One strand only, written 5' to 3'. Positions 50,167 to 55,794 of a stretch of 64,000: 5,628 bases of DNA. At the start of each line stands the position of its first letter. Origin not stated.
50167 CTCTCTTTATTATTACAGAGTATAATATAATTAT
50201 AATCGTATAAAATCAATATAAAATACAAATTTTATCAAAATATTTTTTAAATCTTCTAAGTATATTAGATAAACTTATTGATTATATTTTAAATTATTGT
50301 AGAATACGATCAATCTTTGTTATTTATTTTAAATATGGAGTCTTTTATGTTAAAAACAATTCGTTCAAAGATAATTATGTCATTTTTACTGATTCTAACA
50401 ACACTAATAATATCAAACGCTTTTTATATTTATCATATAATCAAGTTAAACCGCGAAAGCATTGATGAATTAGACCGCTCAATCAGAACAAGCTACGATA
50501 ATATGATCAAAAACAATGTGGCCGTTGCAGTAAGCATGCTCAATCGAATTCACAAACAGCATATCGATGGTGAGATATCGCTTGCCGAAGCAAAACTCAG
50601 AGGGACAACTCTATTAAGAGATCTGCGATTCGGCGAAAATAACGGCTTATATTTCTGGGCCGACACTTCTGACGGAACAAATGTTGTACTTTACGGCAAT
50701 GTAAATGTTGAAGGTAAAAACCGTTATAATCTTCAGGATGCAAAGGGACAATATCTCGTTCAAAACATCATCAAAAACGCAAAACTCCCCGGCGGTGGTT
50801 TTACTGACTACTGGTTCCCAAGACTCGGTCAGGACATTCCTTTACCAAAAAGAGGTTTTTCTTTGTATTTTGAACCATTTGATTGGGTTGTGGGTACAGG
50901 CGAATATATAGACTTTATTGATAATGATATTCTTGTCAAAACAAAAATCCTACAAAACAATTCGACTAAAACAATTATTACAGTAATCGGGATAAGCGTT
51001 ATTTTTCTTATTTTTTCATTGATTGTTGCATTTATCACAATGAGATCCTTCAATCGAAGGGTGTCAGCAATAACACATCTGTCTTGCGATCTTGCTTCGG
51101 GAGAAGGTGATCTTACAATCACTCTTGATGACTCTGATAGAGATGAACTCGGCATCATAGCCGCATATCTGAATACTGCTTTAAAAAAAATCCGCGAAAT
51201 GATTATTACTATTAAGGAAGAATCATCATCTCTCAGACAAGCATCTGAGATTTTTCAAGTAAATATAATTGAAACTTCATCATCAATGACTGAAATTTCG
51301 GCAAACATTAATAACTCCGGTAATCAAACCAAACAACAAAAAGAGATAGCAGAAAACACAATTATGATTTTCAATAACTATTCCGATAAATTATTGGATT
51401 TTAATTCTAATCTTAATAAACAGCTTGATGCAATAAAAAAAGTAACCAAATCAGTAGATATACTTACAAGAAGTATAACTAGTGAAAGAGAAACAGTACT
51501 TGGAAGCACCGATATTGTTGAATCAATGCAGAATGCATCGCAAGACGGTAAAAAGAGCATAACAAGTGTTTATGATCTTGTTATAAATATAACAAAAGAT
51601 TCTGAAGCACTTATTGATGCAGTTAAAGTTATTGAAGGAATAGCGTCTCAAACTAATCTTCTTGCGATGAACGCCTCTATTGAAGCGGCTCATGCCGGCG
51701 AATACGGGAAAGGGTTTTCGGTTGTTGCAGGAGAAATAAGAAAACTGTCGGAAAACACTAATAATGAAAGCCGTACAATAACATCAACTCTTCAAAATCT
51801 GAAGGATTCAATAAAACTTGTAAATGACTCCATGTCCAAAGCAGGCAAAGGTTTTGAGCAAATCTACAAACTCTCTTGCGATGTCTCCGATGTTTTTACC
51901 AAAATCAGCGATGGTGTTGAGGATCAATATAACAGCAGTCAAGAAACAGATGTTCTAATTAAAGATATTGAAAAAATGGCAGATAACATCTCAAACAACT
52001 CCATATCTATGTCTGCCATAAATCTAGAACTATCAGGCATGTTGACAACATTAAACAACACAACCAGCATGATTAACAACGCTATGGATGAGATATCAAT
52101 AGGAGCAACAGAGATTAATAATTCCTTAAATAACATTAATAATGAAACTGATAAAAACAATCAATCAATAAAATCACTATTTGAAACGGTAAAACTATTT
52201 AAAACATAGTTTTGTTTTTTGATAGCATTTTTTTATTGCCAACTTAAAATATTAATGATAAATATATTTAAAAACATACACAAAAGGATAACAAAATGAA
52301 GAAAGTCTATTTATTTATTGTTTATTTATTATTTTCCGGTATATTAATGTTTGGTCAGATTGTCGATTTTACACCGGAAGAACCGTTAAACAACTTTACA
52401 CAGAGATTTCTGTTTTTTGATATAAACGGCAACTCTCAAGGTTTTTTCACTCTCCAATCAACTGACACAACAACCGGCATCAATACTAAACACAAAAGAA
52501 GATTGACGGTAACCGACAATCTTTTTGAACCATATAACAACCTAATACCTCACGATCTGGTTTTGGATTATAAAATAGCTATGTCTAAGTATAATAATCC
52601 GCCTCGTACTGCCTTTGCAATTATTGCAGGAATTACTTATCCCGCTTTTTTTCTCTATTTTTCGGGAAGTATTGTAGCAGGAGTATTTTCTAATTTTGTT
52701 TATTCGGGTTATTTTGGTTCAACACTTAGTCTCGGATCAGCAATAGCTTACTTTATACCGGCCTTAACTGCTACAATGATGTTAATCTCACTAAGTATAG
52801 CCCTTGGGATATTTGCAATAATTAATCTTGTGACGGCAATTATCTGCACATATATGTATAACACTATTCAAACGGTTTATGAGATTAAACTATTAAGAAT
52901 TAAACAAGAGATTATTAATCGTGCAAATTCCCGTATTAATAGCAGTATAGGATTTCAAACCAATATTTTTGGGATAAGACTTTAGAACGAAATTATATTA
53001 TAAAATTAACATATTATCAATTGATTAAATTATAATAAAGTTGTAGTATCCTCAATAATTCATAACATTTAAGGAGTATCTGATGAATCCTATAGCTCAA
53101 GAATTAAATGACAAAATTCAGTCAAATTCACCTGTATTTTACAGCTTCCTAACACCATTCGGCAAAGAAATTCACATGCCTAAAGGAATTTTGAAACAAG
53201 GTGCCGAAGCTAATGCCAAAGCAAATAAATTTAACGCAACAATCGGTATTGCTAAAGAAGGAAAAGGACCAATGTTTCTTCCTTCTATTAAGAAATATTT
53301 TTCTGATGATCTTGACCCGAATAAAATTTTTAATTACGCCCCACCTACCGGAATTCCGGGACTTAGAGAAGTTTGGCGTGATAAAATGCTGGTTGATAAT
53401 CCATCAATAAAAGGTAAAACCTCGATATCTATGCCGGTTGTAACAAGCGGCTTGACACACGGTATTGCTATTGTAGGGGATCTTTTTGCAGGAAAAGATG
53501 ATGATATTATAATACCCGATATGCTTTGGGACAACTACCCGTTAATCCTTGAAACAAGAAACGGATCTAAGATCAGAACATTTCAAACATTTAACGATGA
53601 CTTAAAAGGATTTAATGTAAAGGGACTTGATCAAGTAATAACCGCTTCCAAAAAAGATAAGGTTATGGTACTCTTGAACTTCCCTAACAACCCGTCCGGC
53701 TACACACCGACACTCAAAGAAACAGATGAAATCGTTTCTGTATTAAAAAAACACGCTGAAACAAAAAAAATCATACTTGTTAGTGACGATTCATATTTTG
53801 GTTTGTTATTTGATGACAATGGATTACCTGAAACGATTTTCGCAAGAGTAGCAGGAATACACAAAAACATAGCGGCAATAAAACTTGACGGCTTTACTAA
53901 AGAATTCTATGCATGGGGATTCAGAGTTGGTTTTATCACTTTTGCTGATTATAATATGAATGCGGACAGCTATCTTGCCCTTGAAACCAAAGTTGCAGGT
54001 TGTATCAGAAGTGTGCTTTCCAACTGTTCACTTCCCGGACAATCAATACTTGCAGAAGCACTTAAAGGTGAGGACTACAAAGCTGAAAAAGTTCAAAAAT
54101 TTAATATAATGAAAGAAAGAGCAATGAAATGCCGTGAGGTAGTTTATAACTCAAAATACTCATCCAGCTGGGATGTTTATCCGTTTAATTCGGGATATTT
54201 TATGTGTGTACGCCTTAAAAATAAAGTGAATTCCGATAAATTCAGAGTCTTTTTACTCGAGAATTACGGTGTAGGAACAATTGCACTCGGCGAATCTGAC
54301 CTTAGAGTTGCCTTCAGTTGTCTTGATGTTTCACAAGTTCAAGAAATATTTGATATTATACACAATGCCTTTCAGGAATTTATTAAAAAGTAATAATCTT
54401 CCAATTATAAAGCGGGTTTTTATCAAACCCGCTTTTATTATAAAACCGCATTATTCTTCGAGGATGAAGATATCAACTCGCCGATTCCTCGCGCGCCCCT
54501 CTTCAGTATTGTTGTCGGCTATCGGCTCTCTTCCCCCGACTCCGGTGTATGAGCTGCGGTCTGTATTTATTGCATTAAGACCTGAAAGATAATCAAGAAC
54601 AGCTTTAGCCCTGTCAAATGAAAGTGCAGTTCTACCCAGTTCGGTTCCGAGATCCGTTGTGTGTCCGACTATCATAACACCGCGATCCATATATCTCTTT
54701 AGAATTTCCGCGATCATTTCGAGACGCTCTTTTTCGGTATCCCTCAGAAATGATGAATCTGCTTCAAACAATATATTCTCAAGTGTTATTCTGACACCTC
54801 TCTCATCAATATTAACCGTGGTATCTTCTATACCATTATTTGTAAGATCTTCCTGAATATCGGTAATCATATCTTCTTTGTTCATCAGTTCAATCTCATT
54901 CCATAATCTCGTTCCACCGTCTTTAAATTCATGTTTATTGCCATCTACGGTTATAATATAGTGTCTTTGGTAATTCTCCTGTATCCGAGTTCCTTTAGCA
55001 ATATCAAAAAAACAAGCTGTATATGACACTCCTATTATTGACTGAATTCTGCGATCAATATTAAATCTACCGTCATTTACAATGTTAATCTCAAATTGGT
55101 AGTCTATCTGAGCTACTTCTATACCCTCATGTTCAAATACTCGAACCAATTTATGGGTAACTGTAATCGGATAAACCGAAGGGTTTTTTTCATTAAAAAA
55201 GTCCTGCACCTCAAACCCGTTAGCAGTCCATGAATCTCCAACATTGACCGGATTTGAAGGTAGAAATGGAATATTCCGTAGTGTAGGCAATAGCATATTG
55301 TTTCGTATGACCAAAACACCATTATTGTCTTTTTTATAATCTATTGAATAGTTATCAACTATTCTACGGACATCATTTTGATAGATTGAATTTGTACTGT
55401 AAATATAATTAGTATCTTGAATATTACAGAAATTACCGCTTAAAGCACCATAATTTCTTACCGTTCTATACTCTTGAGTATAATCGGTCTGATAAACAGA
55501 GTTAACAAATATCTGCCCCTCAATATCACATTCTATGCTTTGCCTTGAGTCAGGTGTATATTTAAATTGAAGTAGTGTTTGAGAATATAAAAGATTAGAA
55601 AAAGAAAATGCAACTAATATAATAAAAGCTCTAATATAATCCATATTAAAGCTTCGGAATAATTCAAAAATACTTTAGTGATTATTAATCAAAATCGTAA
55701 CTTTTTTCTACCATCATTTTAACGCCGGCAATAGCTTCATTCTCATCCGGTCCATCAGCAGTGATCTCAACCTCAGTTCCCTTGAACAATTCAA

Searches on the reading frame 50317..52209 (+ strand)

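Call 32: search_protein_families(library=pfam, proteins=[window:50317-52209:+], max_evalue=0.01)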
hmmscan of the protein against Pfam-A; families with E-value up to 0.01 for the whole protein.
window:50317-52209:+ (630 aa): 4 families
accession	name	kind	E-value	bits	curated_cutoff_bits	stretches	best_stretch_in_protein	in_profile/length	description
PF17200.10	sCache_2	-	3.4e-36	125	25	1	58-203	3-147/155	Single Cache domain 2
PF08269.17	dCache_2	-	5.4e-33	114.8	26.5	1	42-205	28-190/298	Cache domain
PF00015.26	MCPsignal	-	1.1e-29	103.9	34.6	1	399-562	2-165/172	Methyl-accepting chemotaxis protein (MCP) signalling domain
PF00672.30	HAMP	-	5.5e-05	23.8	25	1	242-294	3-53/53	HAMP domain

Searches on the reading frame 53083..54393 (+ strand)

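Call 32: search_protein_families(library=pfam, proteins=[window:53083-54393:+], max_evalue=0.01)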
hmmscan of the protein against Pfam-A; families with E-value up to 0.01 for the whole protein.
window:53083-54393:+ (436 aa): 1 family
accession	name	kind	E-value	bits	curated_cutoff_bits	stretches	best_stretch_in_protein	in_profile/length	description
PF00155.27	Aminotran_1_2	-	1.1e-36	127.2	19.7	1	59-424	13-359/361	Aminotransferase class I and II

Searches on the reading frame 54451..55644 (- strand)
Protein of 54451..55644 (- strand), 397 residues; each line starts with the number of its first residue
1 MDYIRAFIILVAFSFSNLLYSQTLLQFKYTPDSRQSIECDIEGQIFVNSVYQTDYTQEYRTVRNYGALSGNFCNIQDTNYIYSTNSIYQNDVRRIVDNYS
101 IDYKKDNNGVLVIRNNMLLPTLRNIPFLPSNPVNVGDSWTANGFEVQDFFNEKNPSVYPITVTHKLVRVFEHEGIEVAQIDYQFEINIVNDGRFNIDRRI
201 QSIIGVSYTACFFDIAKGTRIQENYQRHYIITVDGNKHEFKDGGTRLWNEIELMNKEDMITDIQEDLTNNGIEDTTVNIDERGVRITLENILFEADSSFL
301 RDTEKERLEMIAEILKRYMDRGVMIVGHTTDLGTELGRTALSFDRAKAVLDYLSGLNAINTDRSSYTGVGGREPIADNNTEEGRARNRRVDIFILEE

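Call 32: search_protein_families(library=pfam, proteins=[window:54451-55644:-], max_evalue=0.01)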
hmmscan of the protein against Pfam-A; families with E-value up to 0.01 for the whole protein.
window:54451-55644:- (397 aa): 1 family
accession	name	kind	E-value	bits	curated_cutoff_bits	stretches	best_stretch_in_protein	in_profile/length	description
PF00691.25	OmpA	-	9.8e-16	58.3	27.2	1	292-388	1-98/98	OmpA family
